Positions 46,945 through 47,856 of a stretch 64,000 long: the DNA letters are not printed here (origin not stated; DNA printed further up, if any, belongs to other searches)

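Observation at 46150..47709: Tandem PEPxxWA-type PEP-CTERM proteins with a 20-bp stem-loop, in a genome that otherwise looks monoderm-like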

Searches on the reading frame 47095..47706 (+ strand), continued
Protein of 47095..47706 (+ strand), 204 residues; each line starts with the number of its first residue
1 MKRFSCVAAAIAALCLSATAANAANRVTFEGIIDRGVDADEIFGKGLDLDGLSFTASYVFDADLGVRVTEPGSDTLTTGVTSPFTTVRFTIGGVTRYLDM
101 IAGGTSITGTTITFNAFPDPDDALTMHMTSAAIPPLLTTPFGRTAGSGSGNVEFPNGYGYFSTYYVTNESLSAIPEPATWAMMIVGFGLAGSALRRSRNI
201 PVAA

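Call 46: search_protein_representatives(alignment_id=A2)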
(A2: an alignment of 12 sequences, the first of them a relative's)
Query: 12 sequences, 303 profile positions. Proteins with E-value up to 0.001 (for the whole library): 8340; up to 1e-10: 2691; up to 1e-30: 283. The best 150 are listed.
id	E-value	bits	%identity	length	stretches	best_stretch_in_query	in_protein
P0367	4.1e-104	364.4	-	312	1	21-291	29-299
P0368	2.6e-98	345.3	-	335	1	25-294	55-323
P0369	6.9e-96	337.3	-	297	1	27-295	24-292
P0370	1.6e-95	336.1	-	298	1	21-292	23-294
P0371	4.0e-87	308.6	-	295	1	22-292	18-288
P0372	1.9e-79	283.3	-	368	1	27-293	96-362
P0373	1.7e-75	270.4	-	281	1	70-296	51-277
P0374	9.5e-75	267.9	-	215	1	3-179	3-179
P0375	5.8e-74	265.3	-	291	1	20-289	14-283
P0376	6.3e-72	258.7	-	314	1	24-292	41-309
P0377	4.3e-70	252.6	-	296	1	26-289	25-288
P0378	6.6e-69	248.8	-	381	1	24-287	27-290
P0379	9.1e-69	248.3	-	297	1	27-285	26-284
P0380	4.5e-67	242.7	-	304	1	27-293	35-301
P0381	7.4e-67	242.0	-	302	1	14-290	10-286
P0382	3.6e-66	239.7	-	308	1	17-287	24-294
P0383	6.2e-66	239.0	-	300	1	19-286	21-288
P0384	7.2e-66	238.8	-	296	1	16-286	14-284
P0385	2.8e-65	236.8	-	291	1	19-287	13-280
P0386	7.0e-64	232.3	-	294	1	23-298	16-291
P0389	8.8e-62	225.3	-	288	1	28-286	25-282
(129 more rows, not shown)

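Call 47: list_cluster_members(proteins=[P0367, P0368, P0369, P0370, P0371, P0372, P0373, P0375, P0376, P0377])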
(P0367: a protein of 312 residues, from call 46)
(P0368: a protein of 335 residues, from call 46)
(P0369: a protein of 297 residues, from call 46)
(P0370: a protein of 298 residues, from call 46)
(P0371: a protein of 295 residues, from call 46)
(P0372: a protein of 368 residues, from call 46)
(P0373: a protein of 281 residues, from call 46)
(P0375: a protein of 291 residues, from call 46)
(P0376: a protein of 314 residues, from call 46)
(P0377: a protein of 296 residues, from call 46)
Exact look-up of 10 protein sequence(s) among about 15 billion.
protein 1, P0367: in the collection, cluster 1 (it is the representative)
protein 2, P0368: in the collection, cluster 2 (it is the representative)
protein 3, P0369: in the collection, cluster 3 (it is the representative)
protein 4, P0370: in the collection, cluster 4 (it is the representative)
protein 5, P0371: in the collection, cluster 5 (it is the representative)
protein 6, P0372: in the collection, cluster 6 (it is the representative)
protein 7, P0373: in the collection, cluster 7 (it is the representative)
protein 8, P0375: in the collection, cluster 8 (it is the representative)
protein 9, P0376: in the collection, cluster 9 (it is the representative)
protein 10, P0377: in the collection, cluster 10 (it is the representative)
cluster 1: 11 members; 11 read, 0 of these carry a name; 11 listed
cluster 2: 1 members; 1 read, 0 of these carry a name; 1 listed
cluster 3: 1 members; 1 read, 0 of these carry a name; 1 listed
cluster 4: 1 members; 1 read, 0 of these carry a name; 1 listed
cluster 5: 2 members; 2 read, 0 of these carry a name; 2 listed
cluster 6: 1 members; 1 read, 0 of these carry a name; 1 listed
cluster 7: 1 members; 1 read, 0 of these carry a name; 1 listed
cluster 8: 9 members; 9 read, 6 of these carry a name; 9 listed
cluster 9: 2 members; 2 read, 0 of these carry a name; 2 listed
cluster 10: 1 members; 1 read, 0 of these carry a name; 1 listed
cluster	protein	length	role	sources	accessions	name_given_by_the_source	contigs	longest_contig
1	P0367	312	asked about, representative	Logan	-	-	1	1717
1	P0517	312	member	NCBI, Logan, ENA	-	-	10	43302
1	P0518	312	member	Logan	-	-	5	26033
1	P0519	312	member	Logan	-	-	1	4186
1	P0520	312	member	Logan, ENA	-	-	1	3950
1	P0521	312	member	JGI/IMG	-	-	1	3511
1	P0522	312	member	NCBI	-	-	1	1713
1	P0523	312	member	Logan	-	-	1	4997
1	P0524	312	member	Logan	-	-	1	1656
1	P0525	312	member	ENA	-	-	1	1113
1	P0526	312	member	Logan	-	-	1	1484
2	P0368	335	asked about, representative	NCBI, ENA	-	-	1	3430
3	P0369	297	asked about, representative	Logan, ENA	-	-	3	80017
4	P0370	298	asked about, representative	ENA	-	-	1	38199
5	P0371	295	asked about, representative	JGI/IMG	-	-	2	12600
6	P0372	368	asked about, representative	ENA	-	-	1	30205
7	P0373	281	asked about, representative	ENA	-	-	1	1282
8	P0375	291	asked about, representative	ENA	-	-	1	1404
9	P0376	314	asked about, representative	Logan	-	-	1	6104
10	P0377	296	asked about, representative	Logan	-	-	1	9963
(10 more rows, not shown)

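Call 65: predict_structure(alignment_id=A1)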
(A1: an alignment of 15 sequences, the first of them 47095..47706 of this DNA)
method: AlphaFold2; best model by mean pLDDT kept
length: 204 residues; sequences in the alignment: 15
mean_pLDDT: 78.9   pTM: 0.69
mean pLDDT of the five models: 78.9, 72.9, 72.6, 71.0, 58.8
residues with pLDDT >= 90: 67; 70-90: 81; 50-70: 30; < 50: 26
segments of 3 or more residues with pLDDT < 50: 1-21, 173-176
pLDDT, mean of each block of 10 residues (from residue 1): 47 45 79 94 87 92 86 85 85 88 88 87 90 79 92 89 92 53 64 64 51
secondary structure, 60 per line:
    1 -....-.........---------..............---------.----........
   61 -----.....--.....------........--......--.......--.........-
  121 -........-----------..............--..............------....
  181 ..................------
elements in order: H2-5 H7-15 E25-38 E53-60 E66-70 E73-77 E84-91 E94-99 E102-108 E111-119 E122-129 E141-154 E157-170 H177-198
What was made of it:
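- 47095..47709 (+): Gene 2 (g2), 204 aa. Signal peptide at 47095-47163, a small all-beta domain, and a PEPxxWA-CTERM tail at 47614-47682. AF2 pLDDT 78.9 (call 65).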

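Call 72: fold_search(model_id=the predicted structure, library=pdb)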
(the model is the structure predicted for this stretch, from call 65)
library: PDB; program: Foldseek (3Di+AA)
matches with E <= 10: 1188; with E <= 0.001: 0
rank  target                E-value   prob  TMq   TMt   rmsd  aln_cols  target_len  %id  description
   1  5o1r_B                7.0e-03  0.99  0.30  0.44   6.0       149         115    9  human Fab 5H2 bound to NHBA-C3 from Neisseria meningitidis serogroup B (released 2018-05-30)
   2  9lk4_O                2.2e-02  0.89  0.30  0.31   9.3       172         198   12  Cryo-EM structure of Lhcb4.1-C2S2 PSII-LHCII supercomplex from Arabidopsis thaliana (released 2025-06-18)
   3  6cuj_A                3.4e-02  0.94  0.31  0.38   5.7       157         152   10  Crystal structure of the C-terminal domain of neisserial heparin binding antigen (NHBA) (released 2018-09-26)
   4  6cuj_B                3.7e-02  0.96  0.28  0.36   6.7       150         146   11  Crystal structure of the C-terminal domain of neisserial heparin binding antigen (NHBA) (released 2018-09-26)
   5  5o1r_A                4.4e-02  0.96  0.30  0.46   5.8       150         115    9  human Fab 5H2 bound to NHBA-C3 from Neisseria meningitidis serogroup B (released 2018-05-30)
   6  6kaw                  6.3e-02  0.66  0.29  0.18   9.5       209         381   10  Crystal structure of CghA (released 2020-06-24)
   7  4qab_A                1.0e-01  0.09  0.15  0.15  19.4       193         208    9  X-RAY STRUCTURE of ACETYLCHOLINE BINDING PROTEIN (ACHBP) IN COMPLEX WITH 4-(MORPHOLIN-4-YL)-6-[4-(TRIFLUOROMETHYL)PHEN (released 2014-07-16)
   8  5bp4_R                1.2e-01  0.09  0.15  0.07  22.6       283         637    9  Modifying region (DH-ER-KR) of a mycocerosic acid synthase-like (MAS-like) PKS (released 2016-03-09)
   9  6jsc_B                1.2e-01  0.41  0.26  0.30   9.0       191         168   10  Crystal structure of the H434A variant of the C-terminal domain of HtaA from Corynebacterium glutamicum (released 2019-11-20)
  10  5m6j                  1.2e-01  0.41  0.24  0.26  11.6       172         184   12  Crystal structure of nitrophorin 7 E27V mutant from Rhodnius prolixus (released 2017-12-20)
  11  3dwn_A                1.3e-01  0.08  0.12  0.07  21.5       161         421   11  Crystal structure of the long-chain fatty acid transporter FadL mutant A77E/S100R (released 2008-12-16)
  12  3g7g_C                1.3e-01  0.06  0.11  0.13  15.2       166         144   10  Crystal structure of the protein with unknown function from Clostridium acetobutylicum ATCC 824 (released 2009-03-17)
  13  6jsc_A                1.4e-01  0.20  0.20  0.23  10.7       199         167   11  Crystal structure of the H434A variant of the C-terminal domain of HtaA from Corynebacterium glutamicum (released 2019-11-20)
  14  9feu_A                1.4e-01  0.07  0.15  0.11  20.9       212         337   12  Cryo-EM structure of the beta3 homomeric GABA(A) receptor in complex with HSM in the long-lived symmetric desensitised (released 2025-06-04)
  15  4xmh_A                1.5e-01  0.38  0.24  0.26  10.6       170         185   12  Crystal structure of nitrophorin 7 from Rhodnius prolixus at pH 7.8 complexed with Gly-Gly-Gly (released 2015-07-29)
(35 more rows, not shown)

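Call 73: search_protein_families(library=ncbifam, proteins=[P0372, P0373, P0375, P0376, P0377, P0378, P0379, P0380, P0381, P0382], max_evalue=1e-30)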
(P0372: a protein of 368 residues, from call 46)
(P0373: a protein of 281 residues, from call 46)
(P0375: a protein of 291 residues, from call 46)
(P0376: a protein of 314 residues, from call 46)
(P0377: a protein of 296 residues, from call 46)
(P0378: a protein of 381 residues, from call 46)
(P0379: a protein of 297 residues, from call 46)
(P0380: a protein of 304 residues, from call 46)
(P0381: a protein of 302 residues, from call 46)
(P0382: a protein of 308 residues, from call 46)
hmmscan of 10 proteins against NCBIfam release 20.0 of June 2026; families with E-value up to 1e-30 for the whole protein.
P0372 (368 aa): 6 families
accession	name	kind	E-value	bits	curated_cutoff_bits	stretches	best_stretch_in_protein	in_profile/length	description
NF035943.2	exosort_XrtV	exception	1.4e-100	336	313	1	95-356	6-267/270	exosortase V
TIGR03113.1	exosort_XrtB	exception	1e-60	205.6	275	1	98-354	5-263/268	exosortase B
TIGR03109.2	exosort_XrtA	exception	2.1e-35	122.4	208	1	97-353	6-257/261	exosortase A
TIGR02602.1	8TM_EpsH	subfamily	6.4e-34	117.5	105.55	1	115-354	3-239/241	exosortase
NF038142.1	exosort_XrtW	exception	5.4e-32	110.8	425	1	99-356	10-266/494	exosortase W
TIGR04152.1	exosort_VPLPA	exception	1.2e-31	110.3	400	1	115-352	3-239/486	VPLPA-CTERM-specific exosortase XrtD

P0373 (281 aa): 5 families
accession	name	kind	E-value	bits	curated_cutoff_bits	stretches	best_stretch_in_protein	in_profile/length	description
NF035943.2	exosort_XrtV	exception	3.8e-88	295.3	313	1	52-271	51-270/270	exosortase V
TIGR03113.1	exosort_XrtB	exception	2.1e-54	185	275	1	63-269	60-266/268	exosortase B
TIGR02602.1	8TM_EpsH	subfamily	8.3e-37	127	105.55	1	48-266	21-239/241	exosortase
TIGR04152.1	exosort_VPLPA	exception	8.9e-34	117.4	400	1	60-272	33-247/486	VPLPA-CTERM-specific exosortase XrtD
TIGR03109.2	exosort_XrtA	exception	1.2e-33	116.6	208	1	46-265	40-257/261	exosortase A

P0375 (291 aa): 6 families
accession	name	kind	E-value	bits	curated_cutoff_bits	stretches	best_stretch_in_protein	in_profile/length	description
NF035943.2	exosort_XrtV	exception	5.1e-98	327.6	313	1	19-283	5-269/270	exosortase V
TIGR03113.1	exosort_XrtB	exception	1.9e-63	214.6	275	1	22-281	4-265/268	exosortase B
TIGR03109.2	exosort_XrtA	exception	1.2e-44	152.8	208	1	22-278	6-257/261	exosortase A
TIGR02602.1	8TM_EpsH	subfamily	4.5e-41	140.9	105.55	1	40-279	3-239/241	exosortase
TIGR04152.1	exosort_VPLPA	exception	9.4e-38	130.5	400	1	40-288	3-250/486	VPLPA-CTERM-specific exosortase XrtD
NF038142.1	exosort_XrtW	exception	4.4e-33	114.4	425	1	20-282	6-267/494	exosortase W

P0376 (314 aa): 5 families
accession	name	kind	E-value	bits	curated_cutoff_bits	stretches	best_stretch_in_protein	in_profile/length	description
NF035943.2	exosort_XrtV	exception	8.2e-97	323.7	313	1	40-306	3-269/270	exosortase V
TIGR03113.1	exosort_XrtB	exception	1.8e-49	168.8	275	1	45-304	4-265/268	exosortase B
TIGR03109.2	exosort_XrtA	exception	2.9e-36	125.2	208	1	43-300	4-256/261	exosortase A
TIGR02602.1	8TM_EpsH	subfamily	6.6e-33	114.2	105.55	1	64-301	4-238/241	exosortase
NF038142.1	exosort_XrtW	exception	1.7e-32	112.4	425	1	39-304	2-266/494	exosortase W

P0377 (296 aa): 5 families
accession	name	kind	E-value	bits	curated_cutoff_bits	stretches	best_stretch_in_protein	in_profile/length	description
NF035943.2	exosort_XrtV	exception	3.4e-87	292.1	313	1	25-288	6-269/270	exosortase V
TIGR03113.1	exosort_XrtB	exception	1.2e-49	169.3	275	1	29-286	6-265/268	exosortase B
TIGR03109.2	exosort_XrtA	exception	2.2e-40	138.7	208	1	26-283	5-257/261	exosortase A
TIGR02602.1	8TM_EpsH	subfamily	3.6e-38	131.4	105.55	1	45-281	3-236/241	exosortase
TIGR04152.1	exosort_VPLPA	exception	1.8e-36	126.3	400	1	48-289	6-246/486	VPLPA-CTERM-specific exosortase XrtD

P0378 (381 aa): 6 families
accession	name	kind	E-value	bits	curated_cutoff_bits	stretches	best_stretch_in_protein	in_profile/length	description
NF035943.2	exosort_XrtV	exception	3.4e-87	292.2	313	1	28-291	5-268/270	exosortase V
TIGR03113.1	exosort_XrtB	exception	3.8e-54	184.1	275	1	31-290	4-265/268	exosortase B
TIGR02602.1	8TM_EpsH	subfamily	1.8e-46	158.6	105.55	1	48-283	2-234/241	exosortase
TIGR03109.2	exosort_XrtA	exception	1.8e-41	142.3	208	1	28-286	3-256/261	exosortase A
NF038142.1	exosort_XrtW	exception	6.3e-40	136.9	425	1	28-293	5-269/494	exosortase W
TIGR04152.1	exosort_VPLPA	exception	7e-36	124.3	400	1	50-289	4-242/486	VPLPA-CTERM-specific exosortase XrtD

P0379 (297 aa): 5 families
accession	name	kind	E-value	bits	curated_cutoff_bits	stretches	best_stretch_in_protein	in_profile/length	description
NF035943.2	exosort_XrtV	exception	1.5e-99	332.7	313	1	22-287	3-268/270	exosortase V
TIGR03113.1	exosort_XrtB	exception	1.5e-60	205.1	275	1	25-282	2-261/268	exosortase B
TIGR02602.1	8TM_EpsH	subfamily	2.3e-38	132.1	105.55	1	45-281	3-236/241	exosortase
TIGR03109.2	exosort_XrtA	exception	6.3e-38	130.7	208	1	27-285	6-259/261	exosortase A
NF038142.1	exosort_XrtW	exception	2.1e-31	108.8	425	1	27-287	8-267/494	exosortase W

P0380 (304 aa): 5 families
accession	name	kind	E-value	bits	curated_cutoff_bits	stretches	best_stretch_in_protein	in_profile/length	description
NF035943.2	exosort_XrtV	exception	1.8e-93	312.7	313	1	31-296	3-268/270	exosortase V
TIGR03113.1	exosort_XrtB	exception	1.1e-57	195.7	275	1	34-295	2-265/268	exosortase B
TIGR02602.1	8TM_EpsH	subfamily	2.8e-36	125.3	105.55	1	55-294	4-240/241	exosortase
TIGR03109.2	exosort_XrtA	exception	2.7e-34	118.8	208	1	35-291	5-256/261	exosortase A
TIGR04152.1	exosort_VPLPA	exception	3.9e-31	108.7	400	1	55-294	4-242/486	VPLPA-CTERM-specific exosortase XrtD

P0381 (302 aa): 4 families
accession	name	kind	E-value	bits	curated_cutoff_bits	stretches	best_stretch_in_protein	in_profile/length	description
NF035943.2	exosort_XrtV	exception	9.6e-81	271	313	1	21-285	5-269/270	exosortase V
TIGR03113.1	exosort_XrtB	exception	1.2e-41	143.1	275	1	26-281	6-263/268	exosortase B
TIGR03109.2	exosort_XrtA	exception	5.7e-36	124.3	208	1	22-279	4-256/261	exosortase A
TIGR02602.1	8TM_EpsH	subfamily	3.7e-35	121.6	105.55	1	41-278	2-236/241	exosortase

P0382 (308 aa): 6 families
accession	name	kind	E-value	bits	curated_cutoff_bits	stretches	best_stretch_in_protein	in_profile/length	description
NF035943.2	exosort_XrtV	exception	7.1e-86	287.8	313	1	32-293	5-266/270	exosortase V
TIGR03113.1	exosort_XrtB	exception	2e-54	185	275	1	35-290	4-261/268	exosortase B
TIGR03109.2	exosort_XrtA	exception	1.4e-41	142.7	208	1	32-292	3-258/261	exosortase A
TIGR02602.1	8TM_EpsH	subfamily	1.3e-40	139.4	105.55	1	53-284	3-231/241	exosortase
NF038142.1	exosort_XrtW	exception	1.2e-39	136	425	1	31-301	4-273/494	exosortase W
TIGR04152.1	exosort_VPLPA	exception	1.7e-39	136.2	400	1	54-305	4-254/486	VPLPA-CTERM-specific exosortase XrtD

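Call 74: list_cluster_members(proteins=[P0378, P0379, P0380, P0381, P0382, P0383, P0384, P0385, P0386, P0389])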
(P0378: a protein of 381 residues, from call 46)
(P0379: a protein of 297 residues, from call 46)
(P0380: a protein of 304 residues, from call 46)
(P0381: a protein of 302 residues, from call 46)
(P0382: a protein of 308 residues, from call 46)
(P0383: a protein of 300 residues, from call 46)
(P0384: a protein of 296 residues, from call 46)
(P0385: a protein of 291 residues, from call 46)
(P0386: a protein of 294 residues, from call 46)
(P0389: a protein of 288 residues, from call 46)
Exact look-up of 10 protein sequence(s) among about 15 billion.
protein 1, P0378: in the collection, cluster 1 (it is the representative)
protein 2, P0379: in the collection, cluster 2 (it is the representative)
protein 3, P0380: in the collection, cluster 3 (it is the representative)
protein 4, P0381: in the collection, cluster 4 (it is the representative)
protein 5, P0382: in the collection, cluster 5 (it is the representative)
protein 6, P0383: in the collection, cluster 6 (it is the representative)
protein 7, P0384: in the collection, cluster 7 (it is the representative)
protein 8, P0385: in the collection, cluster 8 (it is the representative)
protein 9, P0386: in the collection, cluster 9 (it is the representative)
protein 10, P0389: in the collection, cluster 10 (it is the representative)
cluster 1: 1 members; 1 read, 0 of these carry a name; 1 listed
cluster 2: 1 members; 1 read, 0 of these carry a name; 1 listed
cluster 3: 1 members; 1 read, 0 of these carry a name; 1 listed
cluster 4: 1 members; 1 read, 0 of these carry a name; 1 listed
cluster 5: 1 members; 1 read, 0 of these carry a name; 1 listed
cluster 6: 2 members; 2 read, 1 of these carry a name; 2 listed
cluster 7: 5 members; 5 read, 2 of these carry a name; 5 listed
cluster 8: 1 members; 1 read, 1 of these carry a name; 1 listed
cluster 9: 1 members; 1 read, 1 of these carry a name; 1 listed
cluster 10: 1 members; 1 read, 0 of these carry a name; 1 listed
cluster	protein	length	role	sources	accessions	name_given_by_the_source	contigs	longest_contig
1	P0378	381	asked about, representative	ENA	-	-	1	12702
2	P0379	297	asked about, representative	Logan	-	-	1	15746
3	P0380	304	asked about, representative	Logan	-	-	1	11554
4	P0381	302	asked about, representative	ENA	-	-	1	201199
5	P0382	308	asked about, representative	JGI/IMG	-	-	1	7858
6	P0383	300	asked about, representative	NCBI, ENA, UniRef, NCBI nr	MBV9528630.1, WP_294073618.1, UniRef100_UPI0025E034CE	exosortase [Sphingomonas sp.] | exosortase n=1 Tax=Sphingomonas sp. TaxID=28214 RepID=UPI0025E034CE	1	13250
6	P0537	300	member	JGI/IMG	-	-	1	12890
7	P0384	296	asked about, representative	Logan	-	-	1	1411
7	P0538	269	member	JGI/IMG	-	exosortase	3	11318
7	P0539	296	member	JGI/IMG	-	exosortase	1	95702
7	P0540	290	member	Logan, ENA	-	-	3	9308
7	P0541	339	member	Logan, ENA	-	-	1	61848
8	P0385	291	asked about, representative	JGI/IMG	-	exosortase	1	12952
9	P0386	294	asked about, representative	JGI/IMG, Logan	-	exosortase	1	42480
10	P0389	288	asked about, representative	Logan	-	-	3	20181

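Call 75: find_encoding_contigs(protein=P0381, flank=10000, max_places=2)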
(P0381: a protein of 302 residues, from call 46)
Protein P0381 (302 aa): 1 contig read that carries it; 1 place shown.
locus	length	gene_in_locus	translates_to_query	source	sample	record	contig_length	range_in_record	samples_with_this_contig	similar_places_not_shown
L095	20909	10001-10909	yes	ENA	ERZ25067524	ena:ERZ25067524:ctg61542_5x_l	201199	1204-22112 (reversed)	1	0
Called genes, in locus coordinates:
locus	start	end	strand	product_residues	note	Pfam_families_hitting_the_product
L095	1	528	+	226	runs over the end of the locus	PF02397:Bac_transf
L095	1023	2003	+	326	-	PF00534:Glycos_transf_1, PF13692:Glyco_trans_1_4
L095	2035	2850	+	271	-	PF04230:PS_pyruv_trans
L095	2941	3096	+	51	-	-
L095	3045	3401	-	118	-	-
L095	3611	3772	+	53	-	-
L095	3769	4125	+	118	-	PF05717:TnpB_IS66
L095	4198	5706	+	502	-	PF13007:LZ_Tnp_IS66, PF13005:zf-IS66, PF03050:DDE_Tnp_IS66, PF13817:DDE_Tnp_IS66_C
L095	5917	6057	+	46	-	PF13817:DDE_Tnp_IS66_C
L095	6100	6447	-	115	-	-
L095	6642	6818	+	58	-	PF12802:MarR_2 (weak)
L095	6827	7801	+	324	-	PF00665:rve (weak), PF22483:Mu-transpos_C_2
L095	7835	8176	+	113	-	-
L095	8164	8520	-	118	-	-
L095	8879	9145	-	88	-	-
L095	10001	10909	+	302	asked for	PF09721:Exosortase_EpsH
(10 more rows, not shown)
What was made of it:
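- In the one divergent XrtV context examined, XrtV sits with EpsI and a large polysaccharide locus (call 75).
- Tried and rejected: The most divergent XrtV (P0381) lies in a proteobacterial-type exopolysaccharide locus (call 75).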
